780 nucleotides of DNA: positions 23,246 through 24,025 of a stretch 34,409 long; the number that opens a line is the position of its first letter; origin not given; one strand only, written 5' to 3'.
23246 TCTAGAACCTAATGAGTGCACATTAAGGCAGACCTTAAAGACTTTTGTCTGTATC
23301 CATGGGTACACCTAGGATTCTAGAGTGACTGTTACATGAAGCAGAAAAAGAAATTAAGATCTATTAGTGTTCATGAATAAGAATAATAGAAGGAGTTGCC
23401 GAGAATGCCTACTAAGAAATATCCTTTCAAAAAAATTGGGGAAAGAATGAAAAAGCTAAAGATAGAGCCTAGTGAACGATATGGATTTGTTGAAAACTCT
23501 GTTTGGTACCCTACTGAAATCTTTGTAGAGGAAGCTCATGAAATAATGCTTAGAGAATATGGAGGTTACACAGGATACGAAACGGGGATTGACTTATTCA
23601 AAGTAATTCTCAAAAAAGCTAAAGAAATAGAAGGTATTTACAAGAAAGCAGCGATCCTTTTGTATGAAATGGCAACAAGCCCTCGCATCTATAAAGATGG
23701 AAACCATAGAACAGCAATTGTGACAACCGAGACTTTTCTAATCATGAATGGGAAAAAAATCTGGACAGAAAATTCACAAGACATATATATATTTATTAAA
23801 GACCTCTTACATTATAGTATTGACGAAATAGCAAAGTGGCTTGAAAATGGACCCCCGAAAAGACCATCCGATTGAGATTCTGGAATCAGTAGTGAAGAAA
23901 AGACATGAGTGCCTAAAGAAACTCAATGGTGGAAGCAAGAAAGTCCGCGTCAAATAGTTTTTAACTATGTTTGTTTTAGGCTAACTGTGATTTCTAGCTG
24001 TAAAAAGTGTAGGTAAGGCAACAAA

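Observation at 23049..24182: A 1-kb doc cassette is bracketed by composite direct repeats made of tRNA 3'-end fragments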

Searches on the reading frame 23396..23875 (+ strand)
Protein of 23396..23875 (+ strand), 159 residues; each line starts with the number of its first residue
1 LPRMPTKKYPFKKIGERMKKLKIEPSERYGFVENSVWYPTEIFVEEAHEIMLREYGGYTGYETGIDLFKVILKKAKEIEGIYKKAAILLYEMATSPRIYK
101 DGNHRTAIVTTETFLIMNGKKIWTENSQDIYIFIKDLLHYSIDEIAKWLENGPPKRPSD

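Call 7: search_protein_families(library=pfam, proteins=[window:23396-23875:+], max_evalue=0.01)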
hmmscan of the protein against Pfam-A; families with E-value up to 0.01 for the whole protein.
window:23396-23875:+ (159 aa): 0 families

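Call 13: find_encoding_contigs(protein=window:23405-23872:+, flank=10000, max_places=6)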
Protein seq(156 aa) (156 aa): 2 contigs read that carry it; 2 places shown.
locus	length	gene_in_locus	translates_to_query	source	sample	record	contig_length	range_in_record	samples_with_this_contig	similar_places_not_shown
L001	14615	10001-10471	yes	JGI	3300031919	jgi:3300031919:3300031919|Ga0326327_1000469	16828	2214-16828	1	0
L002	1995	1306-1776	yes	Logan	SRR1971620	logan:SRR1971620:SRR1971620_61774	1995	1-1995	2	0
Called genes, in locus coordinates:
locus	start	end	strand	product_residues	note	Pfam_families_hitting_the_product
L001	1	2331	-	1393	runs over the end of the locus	PF13243:SQHop_cyclase_C (faint), PF13229:Beta_helix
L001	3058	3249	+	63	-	-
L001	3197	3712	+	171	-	PF01850:PIN (weak)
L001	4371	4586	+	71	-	PF26688:RHH_12 (weak)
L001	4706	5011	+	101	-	PF01850:PIN (weak)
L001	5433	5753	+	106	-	-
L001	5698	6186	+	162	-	PF01850:PIN (weak)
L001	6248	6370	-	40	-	-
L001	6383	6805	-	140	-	PF01850:PIN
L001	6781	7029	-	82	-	PF04014:MazE_antitoxin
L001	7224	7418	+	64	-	PF04014:MazE_antitoxin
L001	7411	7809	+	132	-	PF01850:PIN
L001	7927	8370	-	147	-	PF01850:PIN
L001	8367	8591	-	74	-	-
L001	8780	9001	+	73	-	PF26688:RHH_12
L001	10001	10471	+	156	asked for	-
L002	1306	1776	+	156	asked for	-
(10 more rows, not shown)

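Call 14: search_protein_families(library=pfam, proteins=[window:23405-23872:+], max_evalue=10)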
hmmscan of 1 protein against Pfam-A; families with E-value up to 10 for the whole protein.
seq(156 aa): 1 family
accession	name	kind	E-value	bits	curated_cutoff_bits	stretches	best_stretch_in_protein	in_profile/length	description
PF02661.23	Fic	-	0.01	17.1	24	1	73-112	55-93/93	Fic/DOC family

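Call 19: find_homologous_proteins(query=window:23405-23872:+, max_evalue=0.001)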
Query seq(156 aa) (156 aa): 20 proteins with E <= 0.001 among 40 candidates.
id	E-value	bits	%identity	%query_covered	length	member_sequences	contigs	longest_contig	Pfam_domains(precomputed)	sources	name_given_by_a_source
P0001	1.1e-89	316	100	91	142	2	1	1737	-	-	-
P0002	5.5e-81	288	82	97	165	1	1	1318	-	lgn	-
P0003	1.1e-78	281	79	100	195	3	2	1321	-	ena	-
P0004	2.3e-74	266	77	100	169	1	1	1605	-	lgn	-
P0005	4.0e-74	266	74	100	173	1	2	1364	-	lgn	-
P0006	1.1e-70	255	72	99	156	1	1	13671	-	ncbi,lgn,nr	ncbi:MAG: hypothetical protein U9O89_01400 [Thermoproteota archaeon]|nr:hypothetical protein [Thermo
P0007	8.4e-67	242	73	100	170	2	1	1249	-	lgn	-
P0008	1.4e-66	241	68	100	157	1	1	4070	-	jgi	jgi:prophage maintenance system killer protein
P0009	2.9e-64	234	64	99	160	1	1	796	-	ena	-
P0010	4.0e-60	220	63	94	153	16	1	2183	-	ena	-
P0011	1.2e-58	215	64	97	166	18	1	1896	-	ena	-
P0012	3.7e-58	214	63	94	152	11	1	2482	PF02661.24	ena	-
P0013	3.7e-58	214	62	96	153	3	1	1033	-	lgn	-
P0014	2.2e-57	211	60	97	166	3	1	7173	-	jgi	jgi:prophage maintenance system killer protein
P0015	5.0e-56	207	61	94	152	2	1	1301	PF02661.24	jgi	-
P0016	5.8e-55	203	61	96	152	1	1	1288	PF02661.24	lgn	-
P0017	5.0e-39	152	45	99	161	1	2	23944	PF02661.24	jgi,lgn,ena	jgi:prophage maintenance system killer protein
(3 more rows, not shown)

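Call 20: find_encoding_contigs(protein=P0006, flank=5000, max_places=3)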
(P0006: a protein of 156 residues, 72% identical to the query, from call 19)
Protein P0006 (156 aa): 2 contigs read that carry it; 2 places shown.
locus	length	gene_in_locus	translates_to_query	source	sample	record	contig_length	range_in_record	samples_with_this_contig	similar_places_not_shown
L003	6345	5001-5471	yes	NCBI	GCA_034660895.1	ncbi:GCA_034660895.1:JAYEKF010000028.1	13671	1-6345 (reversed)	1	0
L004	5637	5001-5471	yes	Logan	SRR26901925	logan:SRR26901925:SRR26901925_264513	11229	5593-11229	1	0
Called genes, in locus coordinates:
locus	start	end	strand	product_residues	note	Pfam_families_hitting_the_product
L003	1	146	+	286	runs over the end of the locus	PF00248:Aldo_ket_red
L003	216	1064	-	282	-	PF04055:Radical_SAM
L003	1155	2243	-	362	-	-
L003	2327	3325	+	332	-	PF04041:Glyco_hydro_130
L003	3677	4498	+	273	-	PF00589:Phage_integrase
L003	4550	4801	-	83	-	-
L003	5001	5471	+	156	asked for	-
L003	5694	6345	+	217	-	PF00753:Lactamase_B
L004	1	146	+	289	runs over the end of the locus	PF00248:Aldo_ket_red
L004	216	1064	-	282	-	PF04055:Radical_SAM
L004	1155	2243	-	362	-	-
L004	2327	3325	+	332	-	PF04041:Glyco_hydro_130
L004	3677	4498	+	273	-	PF00589:Phage_integrase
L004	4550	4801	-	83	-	-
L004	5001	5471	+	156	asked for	-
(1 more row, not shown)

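Call 21: find_encoding_contigs(protein=P0014, flank=5000, max_places=3)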
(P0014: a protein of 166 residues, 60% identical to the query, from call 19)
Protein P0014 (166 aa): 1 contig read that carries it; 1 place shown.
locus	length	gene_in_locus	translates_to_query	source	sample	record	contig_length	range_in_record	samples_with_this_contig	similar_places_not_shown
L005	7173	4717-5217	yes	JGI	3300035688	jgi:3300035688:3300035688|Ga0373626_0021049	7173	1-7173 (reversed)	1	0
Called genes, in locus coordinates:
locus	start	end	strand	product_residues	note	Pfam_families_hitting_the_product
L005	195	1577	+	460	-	PF04041:Glyco_hydro_130 (faint), PF00251:Glyco_hydro_32N (weak)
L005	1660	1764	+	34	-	-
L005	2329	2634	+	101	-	-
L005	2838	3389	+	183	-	-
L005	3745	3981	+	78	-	-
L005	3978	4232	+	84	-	-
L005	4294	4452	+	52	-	-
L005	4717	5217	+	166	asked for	-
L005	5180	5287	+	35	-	-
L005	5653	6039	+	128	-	-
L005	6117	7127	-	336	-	PF06832:BiPBP_C (faint), PF13385:Laminin_G_3, PF19077:Big_13 (faint), PF00801:PKD (weak), PF13895:Ig_2 (faint), PF13927:Ig_3 (faint), PF18911:PKD_4 (faint), PF00801:PKD (weak), +2 more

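Call 22: find_encoding_contigs(protein=P0008, flank=5000, max_places=3)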
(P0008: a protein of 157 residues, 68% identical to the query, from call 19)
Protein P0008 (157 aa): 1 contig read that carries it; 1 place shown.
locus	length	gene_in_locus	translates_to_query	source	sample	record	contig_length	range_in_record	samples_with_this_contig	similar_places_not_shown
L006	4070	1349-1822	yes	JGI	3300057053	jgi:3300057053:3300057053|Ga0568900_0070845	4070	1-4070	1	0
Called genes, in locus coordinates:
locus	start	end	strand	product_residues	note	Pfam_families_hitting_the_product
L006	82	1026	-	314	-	PF01656:CbiA, PF06564:CBP_BcsQ (faint), PF13614:AAA_31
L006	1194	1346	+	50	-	-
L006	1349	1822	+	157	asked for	-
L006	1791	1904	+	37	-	-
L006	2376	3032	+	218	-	-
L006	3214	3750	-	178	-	-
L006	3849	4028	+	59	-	-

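Call 41: find_encoding_contigs(protein=P0002, flank=3000, max_places=3)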
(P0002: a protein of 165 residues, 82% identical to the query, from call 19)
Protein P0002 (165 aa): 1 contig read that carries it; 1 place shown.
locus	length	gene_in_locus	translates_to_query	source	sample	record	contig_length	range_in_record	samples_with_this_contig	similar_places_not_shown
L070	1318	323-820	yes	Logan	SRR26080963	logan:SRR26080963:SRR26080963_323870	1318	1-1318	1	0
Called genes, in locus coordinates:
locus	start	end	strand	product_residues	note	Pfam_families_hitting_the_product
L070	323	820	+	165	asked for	-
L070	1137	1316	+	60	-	?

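Call 42: find_encoding_contigs(protein=P0003, flank=3000, max_places=3)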
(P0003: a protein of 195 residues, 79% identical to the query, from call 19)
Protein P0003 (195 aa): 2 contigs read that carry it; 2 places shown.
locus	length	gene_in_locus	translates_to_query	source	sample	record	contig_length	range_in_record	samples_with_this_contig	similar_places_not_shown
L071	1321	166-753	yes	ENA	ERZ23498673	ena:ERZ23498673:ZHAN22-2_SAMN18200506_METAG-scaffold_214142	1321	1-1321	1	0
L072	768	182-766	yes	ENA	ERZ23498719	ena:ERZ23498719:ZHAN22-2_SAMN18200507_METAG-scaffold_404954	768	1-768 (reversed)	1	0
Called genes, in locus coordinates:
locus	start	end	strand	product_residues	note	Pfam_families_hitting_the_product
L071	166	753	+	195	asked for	-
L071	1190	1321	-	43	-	?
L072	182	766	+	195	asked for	?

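Call 43: find_encoding_contigs(protein=P0004, flank=3000, max_places=3)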
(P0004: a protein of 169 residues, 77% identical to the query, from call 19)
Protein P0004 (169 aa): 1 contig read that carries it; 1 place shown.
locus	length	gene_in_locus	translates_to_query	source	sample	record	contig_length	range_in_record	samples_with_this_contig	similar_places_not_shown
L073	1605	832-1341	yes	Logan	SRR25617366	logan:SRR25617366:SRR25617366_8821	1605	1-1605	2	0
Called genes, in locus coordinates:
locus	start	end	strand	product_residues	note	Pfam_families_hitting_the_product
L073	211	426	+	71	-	-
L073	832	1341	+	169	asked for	-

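Call 44: find_encoding_contigs(protein=P0005, flank=3000, max_places=3)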
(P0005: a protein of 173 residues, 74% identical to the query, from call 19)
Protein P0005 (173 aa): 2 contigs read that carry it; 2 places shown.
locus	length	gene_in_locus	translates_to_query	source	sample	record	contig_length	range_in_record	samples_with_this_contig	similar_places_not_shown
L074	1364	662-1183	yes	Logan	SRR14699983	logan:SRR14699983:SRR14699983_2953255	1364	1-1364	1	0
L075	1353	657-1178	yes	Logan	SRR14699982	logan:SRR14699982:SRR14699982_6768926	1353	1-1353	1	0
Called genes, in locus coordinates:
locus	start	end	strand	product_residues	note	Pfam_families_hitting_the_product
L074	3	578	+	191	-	?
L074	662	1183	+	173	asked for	-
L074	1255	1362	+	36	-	?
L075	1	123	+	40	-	?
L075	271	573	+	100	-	-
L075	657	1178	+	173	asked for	-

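Call 60: find_encoding_contigs(protein=P0017, flank=6000, max_places=3)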
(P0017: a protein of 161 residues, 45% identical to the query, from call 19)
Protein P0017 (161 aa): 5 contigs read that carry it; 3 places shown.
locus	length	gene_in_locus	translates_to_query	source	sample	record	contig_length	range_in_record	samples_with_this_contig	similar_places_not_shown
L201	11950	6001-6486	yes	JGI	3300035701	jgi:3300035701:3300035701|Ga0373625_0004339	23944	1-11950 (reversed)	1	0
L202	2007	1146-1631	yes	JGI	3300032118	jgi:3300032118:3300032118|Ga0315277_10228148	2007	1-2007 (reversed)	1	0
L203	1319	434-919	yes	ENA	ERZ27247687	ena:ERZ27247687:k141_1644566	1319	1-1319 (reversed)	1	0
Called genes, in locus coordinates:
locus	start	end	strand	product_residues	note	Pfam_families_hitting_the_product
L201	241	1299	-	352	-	PF00850:Hist_deacetyl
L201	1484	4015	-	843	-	PF01074:Glyco_hydro_38N, PF03065:Glyco_hydro_57, PF09261:Alpha-mann_mid, PF07748:Glyco_hydro_38C, PF17677:Glyco_hydro38C2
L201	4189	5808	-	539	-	PF00118:Cpn60_TCP1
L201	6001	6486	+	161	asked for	PF02661:Fic (faint)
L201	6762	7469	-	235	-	PF01555:N6_N4_Mtase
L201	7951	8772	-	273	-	PF00994:MoCF_biosynth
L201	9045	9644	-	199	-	PF02517:Rce1-like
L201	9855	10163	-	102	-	PF01849:NAC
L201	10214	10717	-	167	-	PF14810:TGT_C2, PF01472:PUA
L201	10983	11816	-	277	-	-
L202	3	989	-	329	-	?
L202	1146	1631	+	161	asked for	PF02661:Fic (faint)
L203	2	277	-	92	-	?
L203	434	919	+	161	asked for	PF02661:Fic (faint)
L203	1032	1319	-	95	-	?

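Call 61: find_related_loci(query=window:23405-23872:+, collection=viral_contigs, flank=6000)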
Query seq(156 aa) (156 aa) in viral_contigs; peptide patterns used: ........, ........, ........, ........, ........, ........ (x = any residue, [..] = any of these).
19 stretches matched a pattern, but none encodes a relative of the query by tblastn (E <= 1e-3).
